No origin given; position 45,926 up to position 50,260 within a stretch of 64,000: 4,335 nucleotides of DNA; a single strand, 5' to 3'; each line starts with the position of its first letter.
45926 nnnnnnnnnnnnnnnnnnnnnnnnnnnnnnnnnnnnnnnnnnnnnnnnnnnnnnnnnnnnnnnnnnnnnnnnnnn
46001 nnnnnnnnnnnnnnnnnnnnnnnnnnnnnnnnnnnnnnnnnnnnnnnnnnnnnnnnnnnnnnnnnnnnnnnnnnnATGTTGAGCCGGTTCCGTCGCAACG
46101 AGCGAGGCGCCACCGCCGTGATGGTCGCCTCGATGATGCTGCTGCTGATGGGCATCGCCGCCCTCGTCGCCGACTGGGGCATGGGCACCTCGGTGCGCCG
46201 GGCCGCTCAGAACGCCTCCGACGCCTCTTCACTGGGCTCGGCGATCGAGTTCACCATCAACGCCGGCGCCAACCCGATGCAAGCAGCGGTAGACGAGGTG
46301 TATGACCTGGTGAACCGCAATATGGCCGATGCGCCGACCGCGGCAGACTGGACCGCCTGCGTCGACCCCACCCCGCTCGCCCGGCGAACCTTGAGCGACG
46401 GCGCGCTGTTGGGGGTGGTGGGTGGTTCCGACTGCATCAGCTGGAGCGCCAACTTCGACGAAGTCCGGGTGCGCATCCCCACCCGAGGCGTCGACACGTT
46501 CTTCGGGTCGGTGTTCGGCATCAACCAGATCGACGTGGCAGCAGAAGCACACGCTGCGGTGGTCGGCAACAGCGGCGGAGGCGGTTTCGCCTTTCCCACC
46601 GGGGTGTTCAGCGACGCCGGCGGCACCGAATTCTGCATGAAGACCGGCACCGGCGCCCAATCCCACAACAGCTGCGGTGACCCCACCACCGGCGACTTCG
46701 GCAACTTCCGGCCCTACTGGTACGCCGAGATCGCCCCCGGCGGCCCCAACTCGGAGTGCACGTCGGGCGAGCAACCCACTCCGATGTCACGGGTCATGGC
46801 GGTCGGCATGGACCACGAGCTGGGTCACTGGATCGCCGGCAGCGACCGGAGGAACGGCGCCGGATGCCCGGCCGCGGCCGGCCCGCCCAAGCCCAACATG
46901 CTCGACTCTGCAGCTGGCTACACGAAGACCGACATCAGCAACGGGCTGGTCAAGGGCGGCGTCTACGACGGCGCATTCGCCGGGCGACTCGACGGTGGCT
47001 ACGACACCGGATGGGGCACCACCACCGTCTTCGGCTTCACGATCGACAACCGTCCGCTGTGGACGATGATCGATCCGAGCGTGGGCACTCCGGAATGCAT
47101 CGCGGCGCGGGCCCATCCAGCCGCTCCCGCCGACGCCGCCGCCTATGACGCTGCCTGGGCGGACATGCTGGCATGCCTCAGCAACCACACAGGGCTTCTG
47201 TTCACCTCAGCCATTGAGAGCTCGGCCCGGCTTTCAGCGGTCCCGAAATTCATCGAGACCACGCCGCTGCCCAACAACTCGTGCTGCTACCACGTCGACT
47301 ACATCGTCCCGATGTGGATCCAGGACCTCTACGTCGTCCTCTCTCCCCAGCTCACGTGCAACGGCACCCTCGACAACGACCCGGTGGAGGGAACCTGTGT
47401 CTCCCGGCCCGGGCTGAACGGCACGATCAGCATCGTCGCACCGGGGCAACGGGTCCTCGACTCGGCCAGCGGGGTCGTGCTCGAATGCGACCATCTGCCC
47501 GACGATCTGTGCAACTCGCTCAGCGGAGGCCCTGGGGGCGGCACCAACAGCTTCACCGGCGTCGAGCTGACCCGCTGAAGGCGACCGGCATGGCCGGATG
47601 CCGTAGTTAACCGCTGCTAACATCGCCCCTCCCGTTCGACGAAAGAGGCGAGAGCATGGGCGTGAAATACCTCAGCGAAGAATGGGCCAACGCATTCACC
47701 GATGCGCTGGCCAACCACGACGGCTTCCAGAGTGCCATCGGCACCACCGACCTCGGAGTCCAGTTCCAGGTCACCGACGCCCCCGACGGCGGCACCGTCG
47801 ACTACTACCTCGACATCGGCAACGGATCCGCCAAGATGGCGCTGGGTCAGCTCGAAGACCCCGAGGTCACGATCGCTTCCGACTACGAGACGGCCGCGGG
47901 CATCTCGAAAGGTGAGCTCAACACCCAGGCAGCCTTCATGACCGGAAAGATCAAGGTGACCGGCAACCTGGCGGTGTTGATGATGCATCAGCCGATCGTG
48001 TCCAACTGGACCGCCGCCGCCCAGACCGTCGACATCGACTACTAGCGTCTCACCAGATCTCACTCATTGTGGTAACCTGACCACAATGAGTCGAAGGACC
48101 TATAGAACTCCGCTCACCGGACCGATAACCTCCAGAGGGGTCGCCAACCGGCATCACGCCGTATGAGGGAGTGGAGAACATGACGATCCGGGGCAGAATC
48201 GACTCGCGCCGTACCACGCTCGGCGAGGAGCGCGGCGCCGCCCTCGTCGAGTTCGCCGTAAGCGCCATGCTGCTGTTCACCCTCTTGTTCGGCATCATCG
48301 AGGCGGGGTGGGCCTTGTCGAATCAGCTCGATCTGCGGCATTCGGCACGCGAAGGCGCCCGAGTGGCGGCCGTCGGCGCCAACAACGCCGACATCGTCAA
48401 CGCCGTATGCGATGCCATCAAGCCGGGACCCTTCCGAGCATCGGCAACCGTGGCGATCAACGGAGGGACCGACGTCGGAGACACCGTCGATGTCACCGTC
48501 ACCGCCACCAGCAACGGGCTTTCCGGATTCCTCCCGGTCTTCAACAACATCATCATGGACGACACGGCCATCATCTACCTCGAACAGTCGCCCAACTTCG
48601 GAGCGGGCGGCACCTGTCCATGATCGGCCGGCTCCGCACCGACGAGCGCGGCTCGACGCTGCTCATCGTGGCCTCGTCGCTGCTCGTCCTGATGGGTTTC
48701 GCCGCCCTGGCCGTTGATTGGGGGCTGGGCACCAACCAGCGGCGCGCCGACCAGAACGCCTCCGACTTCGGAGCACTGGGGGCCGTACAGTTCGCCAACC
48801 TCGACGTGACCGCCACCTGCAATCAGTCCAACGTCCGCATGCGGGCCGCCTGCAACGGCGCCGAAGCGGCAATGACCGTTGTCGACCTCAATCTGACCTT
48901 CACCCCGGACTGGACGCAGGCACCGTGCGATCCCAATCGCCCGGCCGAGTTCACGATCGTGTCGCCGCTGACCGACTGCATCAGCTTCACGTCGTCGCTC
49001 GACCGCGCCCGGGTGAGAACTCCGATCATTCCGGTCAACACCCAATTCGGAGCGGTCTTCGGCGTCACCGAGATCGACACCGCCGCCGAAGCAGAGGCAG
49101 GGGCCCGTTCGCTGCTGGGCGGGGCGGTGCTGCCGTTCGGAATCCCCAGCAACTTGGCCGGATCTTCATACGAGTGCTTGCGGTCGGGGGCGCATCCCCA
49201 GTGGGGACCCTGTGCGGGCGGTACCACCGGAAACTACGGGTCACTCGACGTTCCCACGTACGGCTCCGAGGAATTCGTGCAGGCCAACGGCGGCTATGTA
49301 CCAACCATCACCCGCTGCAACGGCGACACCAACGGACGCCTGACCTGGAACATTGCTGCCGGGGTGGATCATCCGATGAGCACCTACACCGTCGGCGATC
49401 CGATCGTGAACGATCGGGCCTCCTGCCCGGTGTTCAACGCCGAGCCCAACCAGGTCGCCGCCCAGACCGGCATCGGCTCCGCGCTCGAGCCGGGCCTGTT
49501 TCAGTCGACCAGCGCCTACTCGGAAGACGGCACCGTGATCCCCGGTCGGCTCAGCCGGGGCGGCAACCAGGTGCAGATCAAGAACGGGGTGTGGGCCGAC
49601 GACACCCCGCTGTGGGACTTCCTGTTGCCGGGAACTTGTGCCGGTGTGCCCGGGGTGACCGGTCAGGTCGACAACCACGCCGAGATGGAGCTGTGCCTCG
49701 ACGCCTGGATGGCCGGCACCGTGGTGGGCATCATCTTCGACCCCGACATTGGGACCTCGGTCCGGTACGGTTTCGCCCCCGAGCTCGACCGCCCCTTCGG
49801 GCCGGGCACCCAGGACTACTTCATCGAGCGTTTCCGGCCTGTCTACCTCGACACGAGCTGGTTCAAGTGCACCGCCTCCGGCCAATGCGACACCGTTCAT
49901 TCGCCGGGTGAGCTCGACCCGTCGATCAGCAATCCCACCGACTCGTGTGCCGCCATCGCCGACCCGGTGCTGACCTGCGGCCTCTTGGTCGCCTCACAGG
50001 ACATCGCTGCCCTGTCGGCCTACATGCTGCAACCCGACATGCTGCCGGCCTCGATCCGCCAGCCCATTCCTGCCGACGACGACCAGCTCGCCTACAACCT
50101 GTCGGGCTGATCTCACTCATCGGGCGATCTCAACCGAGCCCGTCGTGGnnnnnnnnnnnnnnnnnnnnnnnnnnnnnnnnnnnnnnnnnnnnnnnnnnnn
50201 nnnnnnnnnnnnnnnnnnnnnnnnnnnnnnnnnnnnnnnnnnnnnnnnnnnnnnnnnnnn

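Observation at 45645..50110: Two tandem TadE-like/TadG-like modules without any tad secretion genes, separated by an SCP2 gene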

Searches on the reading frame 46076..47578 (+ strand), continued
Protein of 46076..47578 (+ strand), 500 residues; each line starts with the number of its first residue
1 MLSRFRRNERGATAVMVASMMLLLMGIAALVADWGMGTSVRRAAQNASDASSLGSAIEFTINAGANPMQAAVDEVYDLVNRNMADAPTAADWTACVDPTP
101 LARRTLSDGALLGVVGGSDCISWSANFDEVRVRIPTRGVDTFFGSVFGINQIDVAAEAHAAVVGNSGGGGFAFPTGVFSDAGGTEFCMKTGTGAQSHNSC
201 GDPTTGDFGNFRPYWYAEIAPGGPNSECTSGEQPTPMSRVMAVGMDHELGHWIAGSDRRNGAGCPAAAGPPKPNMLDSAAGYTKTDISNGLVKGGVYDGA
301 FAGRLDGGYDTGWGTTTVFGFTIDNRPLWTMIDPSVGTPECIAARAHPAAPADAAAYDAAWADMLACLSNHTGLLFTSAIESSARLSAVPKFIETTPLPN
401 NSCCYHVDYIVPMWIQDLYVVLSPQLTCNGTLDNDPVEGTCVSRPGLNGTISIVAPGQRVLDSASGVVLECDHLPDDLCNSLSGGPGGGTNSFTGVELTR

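Call 38: find_encoding_contigs(protein=P0006, flank=10000, max_places=2)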
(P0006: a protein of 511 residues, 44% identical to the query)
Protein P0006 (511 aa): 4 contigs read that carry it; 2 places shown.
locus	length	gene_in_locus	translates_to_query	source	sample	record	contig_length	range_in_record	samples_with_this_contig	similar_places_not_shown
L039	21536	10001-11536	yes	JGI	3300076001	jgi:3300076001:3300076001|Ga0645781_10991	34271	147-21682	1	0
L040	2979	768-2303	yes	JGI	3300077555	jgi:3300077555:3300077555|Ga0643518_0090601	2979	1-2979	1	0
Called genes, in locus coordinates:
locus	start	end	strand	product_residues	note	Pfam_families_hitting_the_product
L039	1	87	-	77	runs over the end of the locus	?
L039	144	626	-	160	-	PF07811:TadE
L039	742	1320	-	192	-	-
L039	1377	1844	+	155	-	PF10759:BPA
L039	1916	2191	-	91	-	PF02467:Whib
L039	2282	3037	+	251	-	-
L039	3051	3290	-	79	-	-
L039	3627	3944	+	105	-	PF00890:FAD_binding_2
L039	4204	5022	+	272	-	PF00890:FAD_binding_2, PF02910:Succ_DH_flav_C (weak)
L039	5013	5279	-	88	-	-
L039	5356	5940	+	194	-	PF13187:Fer4_9 (weak), PF12797:Fer4_2 (weak), PF00037:Fer4 (weak), PF12837:Fer4_6 (weak), PF13183:Fer4_8, PF13237:Fer4_10 (weak), PF12838:Fer4_7, PF13534:Fer4_17 (weak), +4 more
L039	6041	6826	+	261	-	PF00082:Peptidase_S8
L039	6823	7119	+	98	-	-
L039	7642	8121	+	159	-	-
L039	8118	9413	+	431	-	-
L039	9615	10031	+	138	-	PF07811:TadE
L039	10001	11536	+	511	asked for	-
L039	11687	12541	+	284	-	PF00701:DHDPS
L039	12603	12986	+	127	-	PF02036:SCP2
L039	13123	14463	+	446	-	-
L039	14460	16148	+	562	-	PF01839:FG-GAP (faint), PF13517:FG-GAP_3, PF07593:UnbV_ASPIC (weak)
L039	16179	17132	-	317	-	PF00056:Ldh_1_N, PF02866:Ldh_1_C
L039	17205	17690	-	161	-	PF01729:QRPTase_C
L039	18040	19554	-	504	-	PF00890:FAD_binding_2, PF01134:GIDA (faint), PF01266:DAO (faint), PF07992:Pyr_redox_2 (faint), PF02910:Succ_DH_flav_C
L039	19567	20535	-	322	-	PF02445:NadA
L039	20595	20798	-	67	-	PF00180:Iso_dh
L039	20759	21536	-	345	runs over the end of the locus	PF00180:Iso_dh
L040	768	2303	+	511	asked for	-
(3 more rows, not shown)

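Call 54: search_protein_families(library=pfam, proteins=[L028:11564-13468:+, L028:13498-14979:+, L028:15004-17025:+, L028:17009-20320:+, L028:6670-8442:-, L017:7503-8741:+, L017:6922-7506:+, L017:6224-6925:+, L017:12583-14916:-, L030:8068-9315:+], max_evalue=0.001)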
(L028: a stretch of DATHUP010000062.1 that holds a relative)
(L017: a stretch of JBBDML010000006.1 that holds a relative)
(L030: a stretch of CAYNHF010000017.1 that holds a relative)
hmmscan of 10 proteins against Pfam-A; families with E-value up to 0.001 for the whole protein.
L028:11564-13468:+ (634 aa): 4 families
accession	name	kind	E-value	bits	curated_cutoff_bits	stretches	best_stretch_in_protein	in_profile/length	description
PF02806.24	Alpha-amylase_C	-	2.3e-22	79.6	21.2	1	529-627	1-95/95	Alpha amylase, C-terminal all-beta domain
PF02922.24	CBM_48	-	2.8e-18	66.4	22.4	1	30-108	1-83/83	Carbohydrate-binding module 48 (Isoamylase N-terminal domain)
PF00128.31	Alpha-amylase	-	2.9e-13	50.3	22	1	178-258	27-103/446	Alpha amylase, catalytic domain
PF22019.2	GlgB_N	-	0.00042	20.8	27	1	16-106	5-93/94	alpha-1,4-glucan branching enzyme GlgB, N-terminal domain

L028:13498-14979:+ (493 aa): 2 families
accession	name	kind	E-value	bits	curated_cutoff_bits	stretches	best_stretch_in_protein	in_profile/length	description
PF12055.13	DUF3536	-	8.8e-62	209.5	25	1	339-491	1-156/284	Domain of unknown function (DUF3536)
PF03065.20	Glyco_hydro_57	-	1.7e-18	67.4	21.2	1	111-305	106-285/291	Glycosyl hydrolase family 57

L028:15004-17025:+ (673 aa): 4 families
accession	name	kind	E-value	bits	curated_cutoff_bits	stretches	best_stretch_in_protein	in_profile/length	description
PF11896.14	GlgE_dom_N_S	-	2.2e-58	198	25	1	22-206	1-179/179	Alpha-1,4-glucan:maltose-1-phosphate maltosyltransferase, domain N/S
PF21702.3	GLGE_C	-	1.5e-29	102.5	27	1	574-659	1-87/87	GLGE, C-terminal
PF00128.31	Alpha-amylase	-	2.2e-07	30.9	22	1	218-342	3-106/446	Alpha amylase, catalytic domain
PF16657.11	Malt_amylase_C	-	0.0006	20.3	27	0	572-651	3-72/75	Maltogenic Amylase, C-terminal domain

L028:17009-20320:+ (1103 aa): 5 families
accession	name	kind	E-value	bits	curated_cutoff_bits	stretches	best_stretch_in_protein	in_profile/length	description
PF00128.31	Alpha-amylase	-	2.5e-95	320.8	22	1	27-471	4-446/446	Alpha amylase, catalytic domain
PF16657.11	Malt_amylase_C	-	2.9e-22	78.9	27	1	471-548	1-75/75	Maltogenic Amylase, C-terminal domain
PF18085.6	Mak_N_cap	-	4.2e-08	34.5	22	1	592-679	3-87/87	Maltokinase N-terminal cap domain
PF01636.29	APH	-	9.1e-05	22.8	23.2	1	915-973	137-195/239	Phosphotransferase enzyme family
PF11941.14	DUF3459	-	0.00093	20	22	0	454-516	1-60/90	Domain of unknown function (DUF3459)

L028:6670-8442:- (590 aa): 0 families

L017:7503-8741:+ (412 aa): 12 families
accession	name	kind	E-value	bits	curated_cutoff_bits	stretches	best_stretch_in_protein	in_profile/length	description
PF07992.20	Pyr_redox_2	-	1.7e-49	169.2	26.1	1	3-315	2-291/291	Pyridine nucleotide-disulphide oxidoreductase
PF00070.33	Pyr_redox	-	6.9e-17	62.2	22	2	156-240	2-71/82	Pyridine nucleotide-disulphide oxidoreductase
PF01266.30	DAO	-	1.5e-09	38.3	27.9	1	3-33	1-31/353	FAD dependent oxidoreductase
PF22366.1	NDH2_C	-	1.8e-09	38.1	27.7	1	339-397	2-61/62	NDH2 C-terminal domain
PF01494.25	FAD_binding_3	-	2e-07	31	22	1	2-34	2-34/349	FAD binding domain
PF13450.12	NAD_binding_8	-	4.5e-07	30.5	21.9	1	6-34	1-29/68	NAD(P)-binding Rossmann-like domain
PF13454.12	NAD_binding_9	-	1.5e-06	28.8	21.8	0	5-35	1-35/155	FAD-NAD(P)-binding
PF01134.28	GIDA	-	5e-05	23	22.1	0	4-39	2-29/391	Glucose inhibited division protein A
PF01262.27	AlaDh_PNT_C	-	0.00016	21.6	23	1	3-34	30-61/214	Alanine dehydrogenase/PNT, C-terminal domain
PF02254.24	TrkA_N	-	0.0003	21.5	23.8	0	4-33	1-30/116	TrkA-N domain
PF00890.30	FAD_binding_2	-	0.00034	20.4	20.4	1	4-33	2-31/414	FAD binding domain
PF13738.12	Pyr_redox_3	-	0.00047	19.9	30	0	5-34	1-31/305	Pyridine nucleotide-disulphide oxidoreductase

L017:6922-7506:+ (194 aa): 1 family
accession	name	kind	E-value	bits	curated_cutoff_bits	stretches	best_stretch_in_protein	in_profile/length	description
PF01725.21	Ham1p_like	-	2.9e-57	194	22.5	1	5-186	1-184/186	Ham1 family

L017:6224-6925:+ (233 aa): 2 families
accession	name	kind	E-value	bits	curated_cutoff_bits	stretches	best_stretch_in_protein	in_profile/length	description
PF01138.27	RNase_PH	-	1.5e-28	100.3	25.5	1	8-135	1-127/130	3' exoribonuclease family, domain 1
PF03725.20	RNase_PH_C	-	3.6e-11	43.3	20.8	1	154-218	3-66/67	3' exoribonuclease family, domain 2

L017:12583-14916:- (777 aa): 0 families

L030:8068-9315:+ (415 aa): 1 family
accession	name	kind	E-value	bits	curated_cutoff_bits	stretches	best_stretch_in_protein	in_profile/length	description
PF01663.27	Phosphodiest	-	2.9e-18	67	23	1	91-314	2-239/342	Type I phosphodiesterase / nucleotide pyrophosphatase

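Call 63: find_related_loci(query=A1, collection=metagenome_contigs, flank=10000)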
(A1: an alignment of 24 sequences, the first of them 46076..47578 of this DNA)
Query A1 (500 aa) in metagenome_contigs; peptide patterns used: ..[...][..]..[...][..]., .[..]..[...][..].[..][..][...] (x = any residue, [..] = any of these).
124 stretches matched a pattern; 40 encode a relative of the query (tblastn E <= 1e-3); 40 distinct loci.
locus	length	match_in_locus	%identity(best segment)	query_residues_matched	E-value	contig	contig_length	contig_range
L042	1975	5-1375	46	41-500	2e-128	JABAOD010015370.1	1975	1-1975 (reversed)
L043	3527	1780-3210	43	1-475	4e-117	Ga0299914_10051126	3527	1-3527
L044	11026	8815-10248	42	1-475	6e-114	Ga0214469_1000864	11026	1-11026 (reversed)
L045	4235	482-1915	42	1-475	3e-115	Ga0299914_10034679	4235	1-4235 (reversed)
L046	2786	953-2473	40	1-500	7e-116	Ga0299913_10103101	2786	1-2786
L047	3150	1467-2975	44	2-500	6e-112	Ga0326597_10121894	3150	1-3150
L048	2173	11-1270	45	78-500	2e-112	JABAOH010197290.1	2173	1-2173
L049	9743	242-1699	42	7-500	2e-105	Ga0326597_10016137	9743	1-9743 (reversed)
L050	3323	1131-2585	42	1-475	3e-106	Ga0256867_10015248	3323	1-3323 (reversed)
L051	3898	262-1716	42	1-475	1e-104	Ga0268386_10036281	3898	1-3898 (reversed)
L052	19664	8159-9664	40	6-500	4e-101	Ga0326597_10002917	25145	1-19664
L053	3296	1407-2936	38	1-500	2e-99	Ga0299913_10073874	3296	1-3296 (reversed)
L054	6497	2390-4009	38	4-500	4e-89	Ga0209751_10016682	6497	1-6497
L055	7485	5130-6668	35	1-500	1e-86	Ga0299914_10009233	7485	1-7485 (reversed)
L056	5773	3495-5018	38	8-483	5e-86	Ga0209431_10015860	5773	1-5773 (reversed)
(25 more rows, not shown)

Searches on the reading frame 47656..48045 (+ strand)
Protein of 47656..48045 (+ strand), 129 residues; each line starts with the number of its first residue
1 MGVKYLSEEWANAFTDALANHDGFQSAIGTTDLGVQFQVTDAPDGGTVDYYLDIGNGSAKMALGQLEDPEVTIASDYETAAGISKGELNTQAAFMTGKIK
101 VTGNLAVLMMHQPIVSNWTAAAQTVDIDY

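Call 5: search_protein_families(library=pfam, proteins=[window:47656-48045:+], max_evalue=1)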
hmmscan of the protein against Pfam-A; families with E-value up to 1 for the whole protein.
window:47656-48045:+ (129 aa): 2 families
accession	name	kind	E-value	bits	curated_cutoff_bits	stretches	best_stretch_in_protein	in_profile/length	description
PF02036.22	SCP2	-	1.5e-11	45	21.3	1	35-114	24-99/101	SCP-2 sterol transfer family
PF14864.11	Alkyl_sulf_C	-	0.011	16.3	27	1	29-108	30-106/125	Alkyl sulfatase C-terminal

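Call 6: search_protein_families(library=ncbifam, proteins=[window:47656-48045:+], max_evalue=1)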
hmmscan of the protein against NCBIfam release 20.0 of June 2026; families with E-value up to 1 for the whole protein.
window:47656-48045:+ (129 aa): 0 families

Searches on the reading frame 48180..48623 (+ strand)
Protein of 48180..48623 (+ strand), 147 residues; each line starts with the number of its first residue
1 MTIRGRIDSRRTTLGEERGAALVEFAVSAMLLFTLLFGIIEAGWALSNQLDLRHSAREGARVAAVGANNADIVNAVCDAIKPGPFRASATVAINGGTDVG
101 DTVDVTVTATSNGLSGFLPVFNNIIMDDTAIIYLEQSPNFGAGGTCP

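Call 5: search_protein_families(library=pfam, proteins=[window:48180-48623:+], max_evalue=1)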
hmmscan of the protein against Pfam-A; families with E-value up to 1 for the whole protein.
window:48180-48623:+ (147 aa): 1 family
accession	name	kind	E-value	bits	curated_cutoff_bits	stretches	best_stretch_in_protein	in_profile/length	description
PF07811.17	TadE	-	4.7e-13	49.5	22.9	1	19-61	1-43/43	TadE-like protein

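Call 6: search_protein_families(library=ncbifam, proteins=[window:48180-48623:+], max_evalue=1)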
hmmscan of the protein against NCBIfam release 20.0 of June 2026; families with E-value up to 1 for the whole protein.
window:48180-48623:+ (147 aa): 1 family
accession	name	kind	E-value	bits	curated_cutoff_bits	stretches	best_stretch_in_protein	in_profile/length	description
NF041390.1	TadE_Rv3655c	subfamily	3.8e-07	30.6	40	1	23-114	1-86/101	TadE family type IV pilus minor pilin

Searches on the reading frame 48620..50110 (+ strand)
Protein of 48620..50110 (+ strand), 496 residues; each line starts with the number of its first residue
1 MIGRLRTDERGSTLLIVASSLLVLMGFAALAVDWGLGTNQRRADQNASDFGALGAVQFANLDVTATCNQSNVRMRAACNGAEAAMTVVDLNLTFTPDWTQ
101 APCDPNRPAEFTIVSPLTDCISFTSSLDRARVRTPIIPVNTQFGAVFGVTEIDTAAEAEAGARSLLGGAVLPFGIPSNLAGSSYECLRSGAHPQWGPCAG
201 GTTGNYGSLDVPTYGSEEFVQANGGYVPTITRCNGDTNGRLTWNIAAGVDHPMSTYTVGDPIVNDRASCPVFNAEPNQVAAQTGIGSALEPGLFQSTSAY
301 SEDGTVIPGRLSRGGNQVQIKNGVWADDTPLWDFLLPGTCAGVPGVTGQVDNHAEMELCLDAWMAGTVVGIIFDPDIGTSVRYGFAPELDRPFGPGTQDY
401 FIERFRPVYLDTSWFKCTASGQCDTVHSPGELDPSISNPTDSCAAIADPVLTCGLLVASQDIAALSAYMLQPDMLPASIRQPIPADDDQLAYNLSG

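Call 5: search_protein_families(library=pfam, proteins=[window:48620-50110:+], max_evalue=1)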
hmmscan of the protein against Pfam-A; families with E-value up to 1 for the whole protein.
window:48620-50110:+ (496 aa): 1 family
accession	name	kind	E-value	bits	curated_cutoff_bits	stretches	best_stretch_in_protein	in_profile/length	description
PF13400.11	Tad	-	0.0043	17.8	22.3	1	11-56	1-45/47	Putative Flp pilus-assembly TadE/G-like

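Call 6: search_protein_families(library=ncbifam, proteins=[window:48620-50110:+], max_evalue=1)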
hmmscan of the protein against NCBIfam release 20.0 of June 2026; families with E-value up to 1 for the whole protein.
window:48620-50110:+ (496 aa): 2 families
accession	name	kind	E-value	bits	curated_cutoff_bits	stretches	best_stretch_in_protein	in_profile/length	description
TIGR03816.1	tadE_like_DECH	hypoth_equivalog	0.058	13.6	50.95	1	9-71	1-63/109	Rv3654c family TadE-like protein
TIGR03329.1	Phn_aa_oxid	hypoth_equivalog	0.075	11.8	632.8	1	275-366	155-239/460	putative aminophosphonate oxidoreductase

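Call 42: list_cluster_members(proteins=[P0001, window:48620-50110:+, window:45645-46082:+, window:48180-48623:+])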
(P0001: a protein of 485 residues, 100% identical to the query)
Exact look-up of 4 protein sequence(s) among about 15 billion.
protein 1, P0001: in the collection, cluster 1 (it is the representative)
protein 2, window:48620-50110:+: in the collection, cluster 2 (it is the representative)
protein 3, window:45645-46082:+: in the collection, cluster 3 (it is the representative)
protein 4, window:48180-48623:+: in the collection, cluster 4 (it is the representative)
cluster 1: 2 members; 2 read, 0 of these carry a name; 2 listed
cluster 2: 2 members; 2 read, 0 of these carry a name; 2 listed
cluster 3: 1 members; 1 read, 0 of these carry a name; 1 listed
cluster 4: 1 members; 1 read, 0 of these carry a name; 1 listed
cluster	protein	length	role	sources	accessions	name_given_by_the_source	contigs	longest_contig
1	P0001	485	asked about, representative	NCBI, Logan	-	-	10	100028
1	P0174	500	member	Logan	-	-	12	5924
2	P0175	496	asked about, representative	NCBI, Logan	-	-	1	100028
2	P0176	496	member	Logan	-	-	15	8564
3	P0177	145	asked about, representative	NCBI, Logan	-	-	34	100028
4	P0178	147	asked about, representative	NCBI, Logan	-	-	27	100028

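Call 55: find_encoding_contigs(protein=window:48620-50110:+, flank=10000, max_places=3)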
Protein window:48620-50110:+ (496 aa): 1 contig read that carries it; 1 place shown.
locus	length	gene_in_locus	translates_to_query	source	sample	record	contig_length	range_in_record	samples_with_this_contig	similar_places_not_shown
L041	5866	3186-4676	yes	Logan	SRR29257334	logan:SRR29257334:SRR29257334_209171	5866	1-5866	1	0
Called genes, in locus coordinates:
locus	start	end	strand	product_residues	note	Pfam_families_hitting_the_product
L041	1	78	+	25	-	?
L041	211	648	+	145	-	PF07811:TadE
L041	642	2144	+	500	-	-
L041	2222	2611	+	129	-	PF02036:SCP2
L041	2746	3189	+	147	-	PF07811:TadE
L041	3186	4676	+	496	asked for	-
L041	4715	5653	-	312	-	PF00056:Ldh_1_N, PF02866:Ldh_1_C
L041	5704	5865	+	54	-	?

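Call 70: predict_structure(alignment_id=A2)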
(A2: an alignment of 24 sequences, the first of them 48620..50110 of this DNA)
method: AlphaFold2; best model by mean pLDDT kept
length: 496 residues; sequences in the alignment: 24
mean_pLDDT: 70.7   pTM: 0.59
mean pLDDT of the five models: 70.7, 65.1, 64.8, 61.7, 60.8
residues with pLDDT >= 90: 82; 70-90: 197; 50-70: 131; < 50: 86
segments of 3 or more residues with pLDDT < 50: 1-5, 63-65, 164-168, 201-203, 212-236, 266-273, 283-285, 435-459, 484-490
pLDDT, mean of each block of 10 residues (from residue 1): 51 84 89 91 91 81 54 75 89 86 80 82 80 93 89 92 56 73 72 54 54 40 35 47 65 66 52 59 54 64 65 74 78 91 84 89 91 89 83 64 84 69 65 49 40 41 80 84 44 72
secondary structure, 60 per line:
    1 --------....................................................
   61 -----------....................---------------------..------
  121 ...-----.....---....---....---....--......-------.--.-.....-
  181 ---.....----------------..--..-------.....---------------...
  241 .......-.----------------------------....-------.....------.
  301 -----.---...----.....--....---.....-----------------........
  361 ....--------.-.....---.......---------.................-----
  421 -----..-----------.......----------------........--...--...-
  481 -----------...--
elements in order: H9-60 H72-91 E121-123 E129-133 E137-140 H144-147 E151-154 E157-162 E184-188 H218-222 H238-247 E278-281 H289-293 E317-321 E324-327 H331-334 H353-364 H375-379 E383-389 E399-415 H439-445 E462-469 E492-494
